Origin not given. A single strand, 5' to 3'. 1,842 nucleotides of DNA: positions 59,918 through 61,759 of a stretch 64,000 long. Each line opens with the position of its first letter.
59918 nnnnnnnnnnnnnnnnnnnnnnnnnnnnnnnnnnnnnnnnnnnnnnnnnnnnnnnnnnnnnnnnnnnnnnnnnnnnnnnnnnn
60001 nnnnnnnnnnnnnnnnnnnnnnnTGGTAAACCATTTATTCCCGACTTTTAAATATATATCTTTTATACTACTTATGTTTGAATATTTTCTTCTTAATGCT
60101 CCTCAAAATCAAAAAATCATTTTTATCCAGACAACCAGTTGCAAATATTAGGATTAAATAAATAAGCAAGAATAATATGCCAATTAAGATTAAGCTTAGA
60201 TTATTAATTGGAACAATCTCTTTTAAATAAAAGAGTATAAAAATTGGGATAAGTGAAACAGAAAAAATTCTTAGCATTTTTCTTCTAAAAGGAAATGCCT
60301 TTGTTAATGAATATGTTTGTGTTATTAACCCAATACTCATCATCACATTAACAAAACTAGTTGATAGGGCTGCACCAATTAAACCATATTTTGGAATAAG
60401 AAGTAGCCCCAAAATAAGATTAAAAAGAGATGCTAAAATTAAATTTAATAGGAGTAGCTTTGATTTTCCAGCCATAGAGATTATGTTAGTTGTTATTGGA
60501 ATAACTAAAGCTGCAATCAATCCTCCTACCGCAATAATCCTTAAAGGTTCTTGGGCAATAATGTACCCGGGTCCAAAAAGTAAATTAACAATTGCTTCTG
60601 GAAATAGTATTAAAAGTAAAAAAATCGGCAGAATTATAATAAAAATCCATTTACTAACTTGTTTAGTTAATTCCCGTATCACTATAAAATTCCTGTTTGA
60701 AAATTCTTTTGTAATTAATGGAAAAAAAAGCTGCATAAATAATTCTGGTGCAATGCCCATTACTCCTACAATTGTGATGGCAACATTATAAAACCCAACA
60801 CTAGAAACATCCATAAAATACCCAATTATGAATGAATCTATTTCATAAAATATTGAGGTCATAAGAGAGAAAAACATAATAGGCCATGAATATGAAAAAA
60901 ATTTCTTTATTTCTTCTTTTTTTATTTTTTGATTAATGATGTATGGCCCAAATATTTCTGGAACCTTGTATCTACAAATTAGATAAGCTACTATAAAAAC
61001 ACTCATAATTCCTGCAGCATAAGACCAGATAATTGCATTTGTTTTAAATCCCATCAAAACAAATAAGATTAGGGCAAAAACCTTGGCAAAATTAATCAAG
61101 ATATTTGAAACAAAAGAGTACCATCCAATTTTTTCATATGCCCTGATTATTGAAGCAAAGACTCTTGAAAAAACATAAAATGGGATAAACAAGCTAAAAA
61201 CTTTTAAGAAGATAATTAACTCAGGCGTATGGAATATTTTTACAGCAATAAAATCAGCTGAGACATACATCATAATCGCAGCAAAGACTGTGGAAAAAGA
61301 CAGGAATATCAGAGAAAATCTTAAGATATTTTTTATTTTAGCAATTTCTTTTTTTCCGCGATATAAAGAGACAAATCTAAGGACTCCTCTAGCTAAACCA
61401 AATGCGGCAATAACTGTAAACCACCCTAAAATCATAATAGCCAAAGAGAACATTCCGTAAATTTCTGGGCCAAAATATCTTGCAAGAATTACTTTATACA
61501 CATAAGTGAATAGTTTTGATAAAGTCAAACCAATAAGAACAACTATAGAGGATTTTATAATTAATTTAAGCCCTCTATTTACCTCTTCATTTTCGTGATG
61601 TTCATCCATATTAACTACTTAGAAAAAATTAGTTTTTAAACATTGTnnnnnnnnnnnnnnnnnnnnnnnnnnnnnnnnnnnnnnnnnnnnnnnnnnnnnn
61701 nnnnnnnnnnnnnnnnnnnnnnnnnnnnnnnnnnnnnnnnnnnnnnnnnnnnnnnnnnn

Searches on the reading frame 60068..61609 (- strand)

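Call 91: search_protein_families(library=pfam, proteins=[window:60068-61609:-], max_evalue=0.001)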
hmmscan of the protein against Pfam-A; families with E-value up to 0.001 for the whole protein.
window:60068-61609:- (513 aa): 3 families
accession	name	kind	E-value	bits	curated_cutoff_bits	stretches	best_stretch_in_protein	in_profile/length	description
PF01943.22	Polysacc_synt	-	2.1e-22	80.3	28.2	1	18-299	2-270/274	Polysaccharide biosynthesis protein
PF13440.11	Polysacc_synt_3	-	2.8e-22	79.8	23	1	41-348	1-287/293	Polysaccharide biosynthesis protein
PF01554.23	MatE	-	7.7e-09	35.9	24.9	2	35-168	13-148/161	MatE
